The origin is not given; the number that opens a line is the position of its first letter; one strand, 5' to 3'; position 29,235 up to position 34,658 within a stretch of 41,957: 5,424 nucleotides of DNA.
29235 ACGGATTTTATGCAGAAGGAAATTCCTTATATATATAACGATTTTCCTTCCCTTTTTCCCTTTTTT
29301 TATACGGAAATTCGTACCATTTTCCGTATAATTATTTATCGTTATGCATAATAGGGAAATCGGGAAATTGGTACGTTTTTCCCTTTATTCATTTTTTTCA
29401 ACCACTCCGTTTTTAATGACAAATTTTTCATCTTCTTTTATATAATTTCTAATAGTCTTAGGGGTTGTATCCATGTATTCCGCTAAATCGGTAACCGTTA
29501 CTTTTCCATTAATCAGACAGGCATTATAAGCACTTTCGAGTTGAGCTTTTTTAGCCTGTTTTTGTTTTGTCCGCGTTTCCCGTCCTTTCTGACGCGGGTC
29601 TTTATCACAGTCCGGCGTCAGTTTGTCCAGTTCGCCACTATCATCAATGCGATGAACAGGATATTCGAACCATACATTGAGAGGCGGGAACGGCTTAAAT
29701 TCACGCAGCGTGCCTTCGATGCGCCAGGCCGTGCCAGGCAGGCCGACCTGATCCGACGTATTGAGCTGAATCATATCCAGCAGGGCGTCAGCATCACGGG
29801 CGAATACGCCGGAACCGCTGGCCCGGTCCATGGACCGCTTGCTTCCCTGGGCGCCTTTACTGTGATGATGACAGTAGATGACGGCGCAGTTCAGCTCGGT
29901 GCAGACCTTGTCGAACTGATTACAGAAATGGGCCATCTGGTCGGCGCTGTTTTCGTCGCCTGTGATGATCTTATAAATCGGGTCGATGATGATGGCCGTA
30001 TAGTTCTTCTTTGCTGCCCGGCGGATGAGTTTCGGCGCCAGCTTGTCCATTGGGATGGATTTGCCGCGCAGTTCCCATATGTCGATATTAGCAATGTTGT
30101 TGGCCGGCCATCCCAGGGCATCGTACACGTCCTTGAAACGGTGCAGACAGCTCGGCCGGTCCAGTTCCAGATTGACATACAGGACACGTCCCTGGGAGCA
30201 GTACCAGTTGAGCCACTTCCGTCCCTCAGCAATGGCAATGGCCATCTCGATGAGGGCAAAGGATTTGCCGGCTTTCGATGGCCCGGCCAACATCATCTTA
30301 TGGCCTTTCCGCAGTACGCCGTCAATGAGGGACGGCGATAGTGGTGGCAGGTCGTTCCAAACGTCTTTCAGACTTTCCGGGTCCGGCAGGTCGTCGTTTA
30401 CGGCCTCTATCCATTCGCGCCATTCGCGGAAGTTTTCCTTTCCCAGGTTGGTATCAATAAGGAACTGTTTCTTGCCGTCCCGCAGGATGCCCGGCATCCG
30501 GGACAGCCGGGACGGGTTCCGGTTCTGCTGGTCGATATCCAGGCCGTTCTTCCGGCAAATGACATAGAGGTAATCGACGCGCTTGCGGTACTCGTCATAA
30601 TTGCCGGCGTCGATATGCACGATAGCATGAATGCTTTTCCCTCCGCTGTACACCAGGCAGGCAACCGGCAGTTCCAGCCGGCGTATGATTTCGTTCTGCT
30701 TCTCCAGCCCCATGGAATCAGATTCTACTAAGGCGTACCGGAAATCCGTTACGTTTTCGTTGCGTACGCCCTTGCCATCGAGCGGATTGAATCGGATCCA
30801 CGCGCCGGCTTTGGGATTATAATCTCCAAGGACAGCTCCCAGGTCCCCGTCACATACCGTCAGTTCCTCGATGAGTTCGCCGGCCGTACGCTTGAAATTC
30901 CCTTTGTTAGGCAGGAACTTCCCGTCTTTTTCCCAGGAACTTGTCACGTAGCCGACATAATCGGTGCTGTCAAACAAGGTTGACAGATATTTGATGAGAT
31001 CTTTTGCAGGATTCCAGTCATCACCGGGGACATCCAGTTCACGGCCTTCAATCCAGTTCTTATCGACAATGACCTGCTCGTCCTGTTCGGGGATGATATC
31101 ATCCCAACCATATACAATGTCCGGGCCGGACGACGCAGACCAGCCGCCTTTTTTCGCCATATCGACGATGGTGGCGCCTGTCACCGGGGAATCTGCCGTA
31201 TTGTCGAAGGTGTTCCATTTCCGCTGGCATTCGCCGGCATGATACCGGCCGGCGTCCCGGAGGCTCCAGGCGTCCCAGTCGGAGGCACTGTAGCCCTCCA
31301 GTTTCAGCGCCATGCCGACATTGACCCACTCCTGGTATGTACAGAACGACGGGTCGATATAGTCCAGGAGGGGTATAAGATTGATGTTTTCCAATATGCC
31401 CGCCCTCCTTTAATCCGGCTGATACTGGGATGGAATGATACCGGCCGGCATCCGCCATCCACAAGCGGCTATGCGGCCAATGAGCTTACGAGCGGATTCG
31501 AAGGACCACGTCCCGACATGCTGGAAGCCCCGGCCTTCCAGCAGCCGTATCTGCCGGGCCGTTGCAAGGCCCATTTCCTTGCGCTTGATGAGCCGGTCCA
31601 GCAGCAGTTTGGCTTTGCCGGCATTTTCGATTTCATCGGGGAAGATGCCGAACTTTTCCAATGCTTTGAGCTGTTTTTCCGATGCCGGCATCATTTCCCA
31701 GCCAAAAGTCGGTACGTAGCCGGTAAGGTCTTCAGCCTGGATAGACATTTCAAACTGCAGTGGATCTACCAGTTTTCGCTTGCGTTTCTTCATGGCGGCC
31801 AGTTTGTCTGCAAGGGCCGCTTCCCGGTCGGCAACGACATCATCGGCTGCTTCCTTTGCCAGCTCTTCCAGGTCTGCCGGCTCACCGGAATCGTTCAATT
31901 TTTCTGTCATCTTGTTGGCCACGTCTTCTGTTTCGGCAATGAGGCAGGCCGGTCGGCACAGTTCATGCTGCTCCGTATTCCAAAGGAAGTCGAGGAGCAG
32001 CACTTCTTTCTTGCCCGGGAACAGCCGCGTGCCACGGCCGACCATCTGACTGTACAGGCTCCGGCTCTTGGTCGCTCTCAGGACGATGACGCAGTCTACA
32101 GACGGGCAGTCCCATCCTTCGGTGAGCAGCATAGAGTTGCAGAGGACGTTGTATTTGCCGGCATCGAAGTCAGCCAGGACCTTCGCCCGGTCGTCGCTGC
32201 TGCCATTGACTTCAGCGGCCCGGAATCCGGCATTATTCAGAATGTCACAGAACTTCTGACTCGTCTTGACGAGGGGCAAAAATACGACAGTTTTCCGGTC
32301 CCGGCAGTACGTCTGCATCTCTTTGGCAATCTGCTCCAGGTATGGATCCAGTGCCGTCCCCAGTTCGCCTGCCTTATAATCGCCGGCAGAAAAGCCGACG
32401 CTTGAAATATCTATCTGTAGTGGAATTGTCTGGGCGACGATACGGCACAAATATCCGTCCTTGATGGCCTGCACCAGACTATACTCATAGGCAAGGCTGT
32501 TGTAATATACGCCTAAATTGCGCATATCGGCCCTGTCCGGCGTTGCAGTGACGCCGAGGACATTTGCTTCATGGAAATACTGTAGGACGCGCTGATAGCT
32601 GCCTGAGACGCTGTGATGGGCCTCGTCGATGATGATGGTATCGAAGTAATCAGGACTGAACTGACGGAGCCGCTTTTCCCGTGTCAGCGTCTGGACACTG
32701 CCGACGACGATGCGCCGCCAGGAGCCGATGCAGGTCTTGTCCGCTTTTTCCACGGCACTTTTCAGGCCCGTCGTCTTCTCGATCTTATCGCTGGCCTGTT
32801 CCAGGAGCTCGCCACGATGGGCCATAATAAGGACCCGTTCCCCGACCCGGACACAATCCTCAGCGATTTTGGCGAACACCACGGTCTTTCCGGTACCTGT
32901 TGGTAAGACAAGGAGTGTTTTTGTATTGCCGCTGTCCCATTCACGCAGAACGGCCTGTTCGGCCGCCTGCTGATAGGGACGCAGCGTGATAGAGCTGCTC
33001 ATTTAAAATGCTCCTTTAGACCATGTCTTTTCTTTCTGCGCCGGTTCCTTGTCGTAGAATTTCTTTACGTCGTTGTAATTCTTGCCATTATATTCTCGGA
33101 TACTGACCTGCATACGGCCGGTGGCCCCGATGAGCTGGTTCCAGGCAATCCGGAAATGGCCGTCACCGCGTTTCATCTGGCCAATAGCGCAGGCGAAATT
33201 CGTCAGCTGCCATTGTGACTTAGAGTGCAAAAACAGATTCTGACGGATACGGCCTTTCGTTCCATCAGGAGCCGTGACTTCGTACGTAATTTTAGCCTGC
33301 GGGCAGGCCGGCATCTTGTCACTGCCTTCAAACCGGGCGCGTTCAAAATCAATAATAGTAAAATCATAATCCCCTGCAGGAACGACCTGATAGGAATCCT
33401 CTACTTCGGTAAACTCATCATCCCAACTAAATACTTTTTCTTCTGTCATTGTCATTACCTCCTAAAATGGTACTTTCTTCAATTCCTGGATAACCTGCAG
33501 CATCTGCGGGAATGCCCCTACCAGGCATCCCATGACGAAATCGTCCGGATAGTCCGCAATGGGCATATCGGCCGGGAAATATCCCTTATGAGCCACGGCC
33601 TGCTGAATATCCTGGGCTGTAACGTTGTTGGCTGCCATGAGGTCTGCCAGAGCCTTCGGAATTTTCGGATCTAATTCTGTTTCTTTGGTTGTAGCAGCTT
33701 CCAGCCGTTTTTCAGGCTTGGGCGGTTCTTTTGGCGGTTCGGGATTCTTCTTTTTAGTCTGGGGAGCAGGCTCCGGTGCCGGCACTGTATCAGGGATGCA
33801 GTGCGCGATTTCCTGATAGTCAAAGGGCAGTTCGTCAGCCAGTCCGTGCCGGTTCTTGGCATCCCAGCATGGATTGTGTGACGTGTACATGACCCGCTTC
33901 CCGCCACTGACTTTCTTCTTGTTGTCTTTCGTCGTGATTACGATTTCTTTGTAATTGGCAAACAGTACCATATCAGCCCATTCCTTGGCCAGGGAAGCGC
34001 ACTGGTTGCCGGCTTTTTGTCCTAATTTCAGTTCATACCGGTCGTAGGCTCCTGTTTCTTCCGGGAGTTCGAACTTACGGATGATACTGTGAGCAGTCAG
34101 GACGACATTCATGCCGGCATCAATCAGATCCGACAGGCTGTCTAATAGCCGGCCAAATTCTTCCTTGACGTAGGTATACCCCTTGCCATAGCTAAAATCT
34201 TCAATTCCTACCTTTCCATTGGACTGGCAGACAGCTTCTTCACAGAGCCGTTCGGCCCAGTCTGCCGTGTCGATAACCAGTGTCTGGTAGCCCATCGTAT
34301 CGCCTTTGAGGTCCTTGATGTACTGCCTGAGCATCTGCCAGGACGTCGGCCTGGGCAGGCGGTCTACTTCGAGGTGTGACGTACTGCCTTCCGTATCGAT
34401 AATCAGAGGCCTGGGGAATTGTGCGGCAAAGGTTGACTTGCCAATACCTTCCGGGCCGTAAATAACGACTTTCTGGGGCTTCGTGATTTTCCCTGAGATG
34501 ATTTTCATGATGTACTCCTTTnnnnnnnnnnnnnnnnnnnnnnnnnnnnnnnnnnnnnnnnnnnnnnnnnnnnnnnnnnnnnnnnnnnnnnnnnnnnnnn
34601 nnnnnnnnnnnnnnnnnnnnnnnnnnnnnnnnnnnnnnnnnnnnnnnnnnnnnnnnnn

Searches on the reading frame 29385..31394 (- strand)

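Call 48: search_protein_families(library=pfam, proteins=[window:29385-31394:-], max_evalue=0.0001)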
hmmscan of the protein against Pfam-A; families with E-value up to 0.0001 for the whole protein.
window:29385-31394:- (669 aa): 2 families
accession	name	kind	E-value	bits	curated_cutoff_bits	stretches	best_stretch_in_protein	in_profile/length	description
PF13481.12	AAA_25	-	8.4e-30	104.3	27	1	350-515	19-194/195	AAA domain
PF08707.16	PriCT_2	-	1.3e-18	67.5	22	1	9-80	4-77/77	Primase C terminal 2 (PriCT-2)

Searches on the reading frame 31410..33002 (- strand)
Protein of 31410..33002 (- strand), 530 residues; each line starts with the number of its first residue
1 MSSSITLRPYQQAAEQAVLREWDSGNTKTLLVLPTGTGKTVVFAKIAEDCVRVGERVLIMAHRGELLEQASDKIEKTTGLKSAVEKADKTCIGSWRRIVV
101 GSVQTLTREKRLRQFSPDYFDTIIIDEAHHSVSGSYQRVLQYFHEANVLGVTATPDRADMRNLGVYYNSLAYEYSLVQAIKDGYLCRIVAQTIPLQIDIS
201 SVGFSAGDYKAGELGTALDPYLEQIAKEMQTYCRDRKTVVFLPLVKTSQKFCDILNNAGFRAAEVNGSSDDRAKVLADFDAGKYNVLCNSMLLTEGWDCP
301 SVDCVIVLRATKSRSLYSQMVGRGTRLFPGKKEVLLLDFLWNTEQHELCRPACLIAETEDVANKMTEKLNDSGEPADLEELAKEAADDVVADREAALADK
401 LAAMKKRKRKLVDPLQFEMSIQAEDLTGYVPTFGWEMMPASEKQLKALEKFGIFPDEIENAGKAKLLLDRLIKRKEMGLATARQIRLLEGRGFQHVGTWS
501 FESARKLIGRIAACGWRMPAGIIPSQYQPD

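Call 48: search_protein_families(library=pfam, proteins=[window:31410-33002:-], max_evalue=0.0001)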
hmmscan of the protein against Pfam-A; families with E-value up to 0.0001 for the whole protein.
window:31410-33002:- (530 aa): 5 families
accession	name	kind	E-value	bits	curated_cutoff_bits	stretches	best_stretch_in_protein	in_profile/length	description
PF04851.21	ResIII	-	4.3e-36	124.7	22.5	1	5-157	2-164/164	Type III restriction enzyme, res subunit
PF00271.37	Helicase_C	-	1.5e-15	57.9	23.5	1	233-326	13-108/110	Helicase conserved C-terminal domain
PF18766.7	SWI2_SNF2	-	9.4e-13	48.8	26.7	1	14-191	5-191/221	SWI2/SNF2 ATPase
PF00270.35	DEAD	-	5.9e-12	46.1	26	1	9-158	2-162/167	DEAD/DEAH box helicase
PF13604.12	AAA_30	-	1.4e-05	25.3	27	1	10-147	5-118/191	AAA domain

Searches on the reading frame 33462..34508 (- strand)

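Call 48: search_protein_families(library=pfam, proteins=[window:33462-34508:-], max_evalue=0.0001)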
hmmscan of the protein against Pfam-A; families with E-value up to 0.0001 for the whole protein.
window:33462-34508:- (348 aa): 1 family
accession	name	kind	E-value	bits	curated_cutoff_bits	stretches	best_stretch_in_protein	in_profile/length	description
PF13479.12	AAA_24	-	9.6e-64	215.3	27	1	10-221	1-195/195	AAA domain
